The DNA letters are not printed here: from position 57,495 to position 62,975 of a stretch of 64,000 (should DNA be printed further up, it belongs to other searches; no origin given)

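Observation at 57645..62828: Single 1727-aa polypeptide fusing a split-RecA2 DExH helicase, DUF1998 with a 4-Cys cluster, and a C-terminal Vsr/DUF559-like endonuclease module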

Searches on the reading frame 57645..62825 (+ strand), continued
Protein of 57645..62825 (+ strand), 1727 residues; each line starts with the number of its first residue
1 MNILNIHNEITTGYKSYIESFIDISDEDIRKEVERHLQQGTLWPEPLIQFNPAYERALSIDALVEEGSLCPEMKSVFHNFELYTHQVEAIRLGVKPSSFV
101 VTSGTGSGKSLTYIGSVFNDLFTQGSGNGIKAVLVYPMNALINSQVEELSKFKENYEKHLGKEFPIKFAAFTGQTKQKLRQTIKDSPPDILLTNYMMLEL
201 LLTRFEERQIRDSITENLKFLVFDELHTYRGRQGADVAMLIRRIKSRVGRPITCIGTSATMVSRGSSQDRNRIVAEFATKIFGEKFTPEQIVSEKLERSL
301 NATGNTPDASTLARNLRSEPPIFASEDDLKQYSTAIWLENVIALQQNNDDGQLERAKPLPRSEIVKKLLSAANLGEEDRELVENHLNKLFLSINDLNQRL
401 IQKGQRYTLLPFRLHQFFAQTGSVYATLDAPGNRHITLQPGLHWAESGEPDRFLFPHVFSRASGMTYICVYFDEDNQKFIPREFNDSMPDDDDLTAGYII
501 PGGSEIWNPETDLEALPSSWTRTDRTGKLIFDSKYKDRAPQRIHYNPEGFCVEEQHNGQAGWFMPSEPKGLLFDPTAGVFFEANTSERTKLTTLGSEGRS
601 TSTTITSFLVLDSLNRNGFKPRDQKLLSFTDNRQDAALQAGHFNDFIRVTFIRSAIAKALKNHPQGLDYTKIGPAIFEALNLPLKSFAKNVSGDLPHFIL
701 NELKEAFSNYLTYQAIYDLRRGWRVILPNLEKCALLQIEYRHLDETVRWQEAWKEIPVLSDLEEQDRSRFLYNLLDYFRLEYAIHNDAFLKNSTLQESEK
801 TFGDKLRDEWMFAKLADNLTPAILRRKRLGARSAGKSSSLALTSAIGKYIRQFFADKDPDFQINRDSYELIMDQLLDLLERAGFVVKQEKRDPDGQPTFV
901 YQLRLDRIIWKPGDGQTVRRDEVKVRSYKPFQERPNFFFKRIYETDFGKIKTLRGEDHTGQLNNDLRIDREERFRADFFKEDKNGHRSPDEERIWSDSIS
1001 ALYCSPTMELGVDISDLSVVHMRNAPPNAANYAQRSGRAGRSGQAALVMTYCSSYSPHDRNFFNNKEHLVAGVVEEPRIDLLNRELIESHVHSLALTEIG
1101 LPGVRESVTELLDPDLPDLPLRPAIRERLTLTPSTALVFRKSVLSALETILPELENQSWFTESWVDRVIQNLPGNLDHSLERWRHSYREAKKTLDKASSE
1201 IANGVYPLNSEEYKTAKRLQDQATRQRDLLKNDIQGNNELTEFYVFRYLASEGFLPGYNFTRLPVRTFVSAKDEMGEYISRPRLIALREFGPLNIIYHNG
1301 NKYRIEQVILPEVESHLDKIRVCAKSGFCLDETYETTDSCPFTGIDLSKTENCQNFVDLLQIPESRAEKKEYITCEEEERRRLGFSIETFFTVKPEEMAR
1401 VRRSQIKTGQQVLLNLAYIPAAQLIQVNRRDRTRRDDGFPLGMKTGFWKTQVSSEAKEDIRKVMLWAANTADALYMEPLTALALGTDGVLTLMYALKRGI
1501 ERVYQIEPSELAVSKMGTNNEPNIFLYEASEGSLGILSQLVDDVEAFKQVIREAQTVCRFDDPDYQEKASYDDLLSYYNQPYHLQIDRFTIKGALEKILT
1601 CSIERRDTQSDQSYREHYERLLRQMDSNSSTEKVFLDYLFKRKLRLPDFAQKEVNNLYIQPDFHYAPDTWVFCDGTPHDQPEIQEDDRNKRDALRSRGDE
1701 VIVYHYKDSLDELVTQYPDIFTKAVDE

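Call 13: find_encoding_contigs(protein=P0105, flank=10000, max_places=2)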
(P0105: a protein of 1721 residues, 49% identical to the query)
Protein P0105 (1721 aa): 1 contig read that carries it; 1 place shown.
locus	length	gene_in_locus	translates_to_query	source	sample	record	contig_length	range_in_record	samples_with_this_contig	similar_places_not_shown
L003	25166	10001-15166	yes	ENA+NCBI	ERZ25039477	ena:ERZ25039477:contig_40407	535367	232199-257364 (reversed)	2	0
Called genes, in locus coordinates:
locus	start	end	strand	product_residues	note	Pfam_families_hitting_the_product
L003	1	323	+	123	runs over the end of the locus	PF20213:DUF6573 (faint)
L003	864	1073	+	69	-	-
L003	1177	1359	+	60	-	-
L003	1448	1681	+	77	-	-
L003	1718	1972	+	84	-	-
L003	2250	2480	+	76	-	PF22513:FitA-like_RHH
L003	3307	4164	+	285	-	PF13495:Phage_int_SAM_4, PF00589:Phage_integrase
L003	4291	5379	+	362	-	PF14319:Zn_Tnp_IS91, PF04986:Y2_Tnp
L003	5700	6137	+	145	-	-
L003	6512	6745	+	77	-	PF01527:HTH_Tnp_1 (weak), PF13518:HTH_28, PF13384:HTH_23 (weak)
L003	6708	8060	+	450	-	PF24764:rva_4 (weak), PF00665:rve, PF13683:rve_3, PF13333:rve_2 (faint)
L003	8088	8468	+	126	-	PF01527:HTH_Tnp_1 (weak), PF13518:HTH_28 (weak)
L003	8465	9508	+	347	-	-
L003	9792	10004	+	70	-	-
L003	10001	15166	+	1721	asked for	PF00270:DEAD, PF04851:ResIII, PF00271:Helicase_C, PF09369:MZB (weak)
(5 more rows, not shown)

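Call 20: find_encoding_contigs(protein=P0001, flank=10000, max_places=3)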
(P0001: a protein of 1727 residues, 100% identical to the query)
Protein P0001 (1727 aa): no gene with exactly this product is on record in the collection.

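Call 21: find_encoding_contigs(protein=P0003, flank=10000, max_places=2)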
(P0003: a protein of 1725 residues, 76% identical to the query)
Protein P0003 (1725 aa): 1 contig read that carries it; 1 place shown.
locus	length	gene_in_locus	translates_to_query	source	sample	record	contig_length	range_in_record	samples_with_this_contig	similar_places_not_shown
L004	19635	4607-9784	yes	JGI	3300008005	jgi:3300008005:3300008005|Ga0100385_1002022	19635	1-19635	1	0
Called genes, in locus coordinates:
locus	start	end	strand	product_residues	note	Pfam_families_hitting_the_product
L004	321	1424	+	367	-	-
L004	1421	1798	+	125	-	-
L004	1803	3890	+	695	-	PF00580:UvrD-helicase, PF13245:AAA_19, PF13361:UvrD_C, PF13538:UvrD_C_2 (faint)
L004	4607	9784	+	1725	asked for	PF00270:DEAD, PF04851:ResIII, PF00271:Helicase_C (weak)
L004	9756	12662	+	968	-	PF00176:SNF2-rel_dom, PF00270:DEAD, PF04851:ResIII, PF00271:Helicase_C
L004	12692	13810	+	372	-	PF13784:Fic_N, PF02661:Fic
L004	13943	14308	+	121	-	PF05635:23S_rRNA_IVP, PF22296:bAvd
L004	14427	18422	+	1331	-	PF07669:Eco57I, PF20473:MmeI_Mtase, PF20466:MmeI_TRD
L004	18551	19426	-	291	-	PF00126:HTH_1, PF03466:LysR_substrate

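Call 24: search_protein_families(library=padloc, proteins=[L004:9756-12659:+, L004:14427-18419:+], max_evalue=0.001)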
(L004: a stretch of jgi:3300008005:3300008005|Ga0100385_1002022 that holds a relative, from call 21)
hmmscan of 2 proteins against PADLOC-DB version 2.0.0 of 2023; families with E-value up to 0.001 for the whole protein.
L004:9756-12659:+ (968 aa): 47 families (the best 25 are shown)
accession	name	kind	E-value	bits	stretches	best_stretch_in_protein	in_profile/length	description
PDLC02853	DpdE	-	4.6e-168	559.1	1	15-968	5-975/985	DpdE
PDLC02621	DrmD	-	7.1e-84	280.7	1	113-931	123-940/1040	DrmD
PDLC02572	DrmA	-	9.7e-54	180.7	2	113-409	120-420/1043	DrmA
PDLC02632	DrmD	-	1.4e-48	163.8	2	113-411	125-425/662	DrmD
PDLC00659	HmaA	-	3.6e-48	162.2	2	124-413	118-400/1176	SNF2 helicase / DEAD-box helicase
PDLC02633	DrmD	-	1.5e-47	160.1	2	113-399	127-415/839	DrmD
PDLC02500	BrxHI|BrxHII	-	7.9e-45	151.7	1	111-652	90-629/933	BrxHI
PDLC02504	BrxHI|BrxHII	-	9e-43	144.4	1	110-672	108-656/971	BrxHII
PDLC02193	PLD_Helicase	-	2.8e-41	139.6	2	446-622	646-829/905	-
PDLC02620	DrmD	-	7.7e-41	138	1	125-630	114-616/1060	DrmD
PDLC02634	DrmD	-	1e-36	124.2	2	124-366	104-337/900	DrmD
PDLC02623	DrmD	-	5.4e-36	121.7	2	109-322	101-321/1040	DrmD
PDLC02840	DpdE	-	2.5e-33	113.4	2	129-299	177-319/1091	DpdE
PDLC02619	DrmD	-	4.4e-33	112.4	2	100-365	21-280/872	DrmD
PDLC02843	DpdE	-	7.6e-32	108.2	2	125-319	172-337/1091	DpdE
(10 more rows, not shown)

L004:14427-18419:+ (1331 aa): 41 families (the best 25 are shown)
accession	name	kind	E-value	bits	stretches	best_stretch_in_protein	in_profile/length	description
PDLC02643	DrmMI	-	6.7e-228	757.7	3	545-1327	587-1343/1347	DrmMI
PDLC02646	DrmMI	-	5.1e-144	479.3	2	803-1318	261-774/792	DrmMI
PDLC02644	DrmMI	-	6.2e-142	472.6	2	804-1317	361-887/988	DrmMI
PDLC03618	REase_MTase_IIG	-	7.4e-115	382.7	3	806-1322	847-1341/1429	Type IIG restriction enzyme-methyltransferase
PDLC02640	DrmMI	-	2.6e-94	314.7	1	866-1325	535-1002/1015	DrmMI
PDLC03627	REase_MTase_IIG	-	5.7e-74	247.5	2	824-1303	564-1031/1136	Type IIG restriction enzyme-methyltransferase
PDLC02639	DrmMI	-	1.4e-70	236.6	2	808-1031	566-799/803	DrmMI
PDLC03599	REase_MTase_IIG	-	4.4e-69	231.4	2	824-1213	471-892/959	Type IIG restriction enzyme-methyltransferase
PDLC02638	DrmMI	-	4.8e-63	211.7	3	548-885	588-934/935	DrmMI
PDLC02626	DrmD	-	5.5e-46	155.1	1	1119-1331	5-198/276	DrmD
PDLC03598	REase_MTase_IIG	-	1.7e-26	90.4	2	816-1168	474-831/912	Type IIG restriction enzyme-methyltransferase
PDLC03622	REase_MTase_IIG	-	1.5e-25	86.8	2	595-657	583-646/1524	Type IIG restriction enzyme-methyltransferase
PDLC03613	REase_MTase_IIG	-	1.3e-23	80.7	1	604-653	564-613/1250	Type IIG restriction enzyme-methyltransferase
PDLC03609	REase_MTase_IIG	-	4.7e-22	75.6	2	805-889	540-619/1066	Type IIG restriction enzyme-methyltransferase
PDLC02645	DrmMI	-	1.7e-21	74.1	1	603-694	661-754/772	DrmMI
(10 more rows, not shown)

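Call 25: search_solved_structures(query=A1, max_evalue=0.01, show_alignments=0)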
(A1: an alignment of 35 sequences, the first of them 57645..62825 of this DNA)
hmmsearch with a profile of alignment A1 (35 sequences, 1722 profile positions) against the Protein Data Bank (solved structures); distinct sequences matched with E-value up to 0.01: 35.
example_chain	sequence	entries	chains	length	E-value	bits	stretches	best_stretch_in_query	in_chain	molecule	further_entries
9tu7_Y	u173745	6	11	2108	2.2e-61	211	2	65-283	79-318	DEAD/DEAH box helicase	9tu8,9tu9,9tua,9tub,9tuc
9wae_A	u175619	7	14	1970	5.4e-35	123.6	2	948-1063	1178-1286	Helicase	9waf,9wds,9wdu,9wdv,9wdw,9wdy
6znp_A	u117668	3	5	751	5.7e-28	100.3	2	81-270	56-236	Uncharacterized ATP-dependent helicase YprA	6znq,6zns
5v9x_A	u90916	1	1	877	1.7e-13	52.3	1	87-262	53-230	ATP-dependent DNA helicase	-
7lhl_A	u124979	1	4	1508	6.9e-13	50.3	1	87-262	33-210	ATP-dependent DNA helicase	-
4tyw_A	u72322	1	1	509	4.9e-08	34.2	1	56-154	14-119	ATP-dependent RNA helicase MSS116, mitochondrial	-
4tyn_A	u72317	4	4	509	4.9e-08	34.2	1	56-154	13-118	ATP-dependent RNA helicase MSS116, mitochondrial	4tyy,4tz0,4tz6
3sqx_A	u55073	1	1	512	5e-08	34.2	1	56-154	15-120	ATP-dependent RNA helicase MSS116, mitochondrial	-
3i5x_A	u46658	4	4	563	6.4e-08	33.8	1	56-154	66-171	ATP-dependent RNA helicase MSS116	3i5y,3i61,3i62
3sqw_A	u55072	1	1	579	7.3e-08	33.6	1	56-154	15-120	ATP-dependent RNA helicase MSS116, mitochondrial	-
1hv8_A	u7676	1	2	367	7.5e-05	23.6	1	970-1039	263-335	PUTATIVE ATP-DEPENDENT RNA HELICASE MJ0669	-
8i9z_CW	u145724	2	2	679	0.00035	21.4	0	90-141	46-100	ATP-dependent RNA helicase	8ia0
7zms_A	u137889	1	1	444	0.00041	21.2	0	984-1054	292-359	ATP-dependent DNA helicase Q5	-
5lb5_A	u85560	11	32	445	0.00043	21.1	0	984-1054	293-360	ATP-dependent DNA helicase Q5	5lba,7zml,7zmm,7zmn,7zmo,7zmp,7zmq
5lb3_B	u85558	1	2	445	0.00045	21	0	984-1054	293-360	ATP-dependent DNA helicase Q5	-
4kbf_A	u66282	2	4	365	0.0053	17.5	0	992-1043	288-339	Heat resistant RNA dependent ATPase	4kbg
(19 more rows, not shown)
